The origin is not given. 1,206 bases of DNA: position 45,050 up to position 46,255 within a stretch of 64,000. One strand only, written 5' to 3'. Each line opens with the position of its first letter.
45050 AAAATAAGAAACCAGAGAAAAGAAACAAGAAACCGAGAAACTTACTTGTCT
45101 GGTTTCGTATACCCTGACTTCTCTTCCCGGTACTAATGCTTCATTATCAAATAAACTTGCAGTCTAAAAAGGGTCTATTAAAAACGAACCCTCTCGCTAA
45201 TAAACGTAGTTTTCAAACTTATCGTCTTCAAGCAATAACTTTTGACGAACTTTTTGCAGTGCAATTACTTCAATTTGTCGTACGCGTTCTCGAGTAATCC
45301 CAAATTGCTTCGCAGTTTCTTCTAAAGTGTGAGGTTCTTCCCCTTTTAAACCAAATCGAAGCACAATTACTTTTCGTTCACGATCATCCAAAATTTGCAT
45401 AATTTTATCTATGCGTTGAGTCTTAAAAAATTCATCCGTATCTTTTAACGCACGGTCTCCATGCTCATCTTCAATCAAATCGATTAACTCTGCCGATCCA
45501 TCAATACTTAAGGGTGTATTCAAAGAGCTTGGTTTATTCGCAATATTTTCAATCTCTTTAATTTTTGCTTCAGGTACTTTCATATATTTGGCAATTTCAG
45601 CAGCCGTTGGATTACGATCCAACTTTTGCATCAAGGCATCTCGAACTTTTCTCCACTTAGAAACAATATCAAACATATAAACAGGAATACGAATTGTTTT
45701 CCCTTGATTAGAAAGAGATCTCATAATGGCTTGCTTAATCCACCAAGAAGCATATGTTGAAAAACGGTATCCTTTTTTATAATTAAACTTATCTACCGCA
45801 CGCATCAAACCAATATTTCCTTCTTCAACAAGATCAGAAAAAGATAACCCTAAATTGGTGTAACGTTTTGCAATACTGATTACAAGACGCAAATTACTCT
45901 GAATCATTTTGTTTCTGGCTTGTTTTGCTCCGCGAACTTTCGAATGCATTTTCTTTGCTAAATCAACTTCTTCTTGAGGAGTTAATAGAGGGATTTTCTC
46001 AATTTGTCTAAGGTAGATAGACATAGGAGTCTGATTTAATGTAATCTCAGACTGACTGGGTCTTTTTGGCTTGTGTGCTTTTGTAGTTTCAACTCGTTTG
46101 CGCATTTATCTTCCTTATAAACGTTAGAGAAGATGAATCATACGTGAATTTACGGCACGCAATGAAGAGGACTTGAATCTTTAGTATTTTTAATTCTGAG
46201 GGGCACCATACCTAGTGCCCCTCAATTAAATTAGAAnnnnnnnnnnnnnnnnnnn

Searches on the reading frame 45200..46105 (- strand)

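Call 51: search_protein_families(library=pfam, proteins=[window:45200-46105:-])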
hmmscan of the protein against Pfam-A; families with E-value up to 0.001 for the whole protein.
window:45200-46105:- (302 aa): 4 families
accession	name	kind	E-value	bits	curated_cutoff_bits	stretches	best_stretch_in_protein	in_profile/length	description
PF04545.22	Sigma70_r4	-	1.2e-21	76.4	24.1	1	236-288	2-50/50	Sigma-70, region 4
PF04542.20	Sigma70_r2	-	7.8e-21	74.1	24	1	67-136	1-70/71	Sigma-70 region 2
PF04539.22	Sigma70_r3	-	3e-18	66.1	25.3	1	151-217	6-72/78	Sigma-70 region 3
PF00140.25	Sigma70_r1_2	-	1.5e-10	41.3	22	1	27-54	2-29/34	Sigma-70 factor, region 1.2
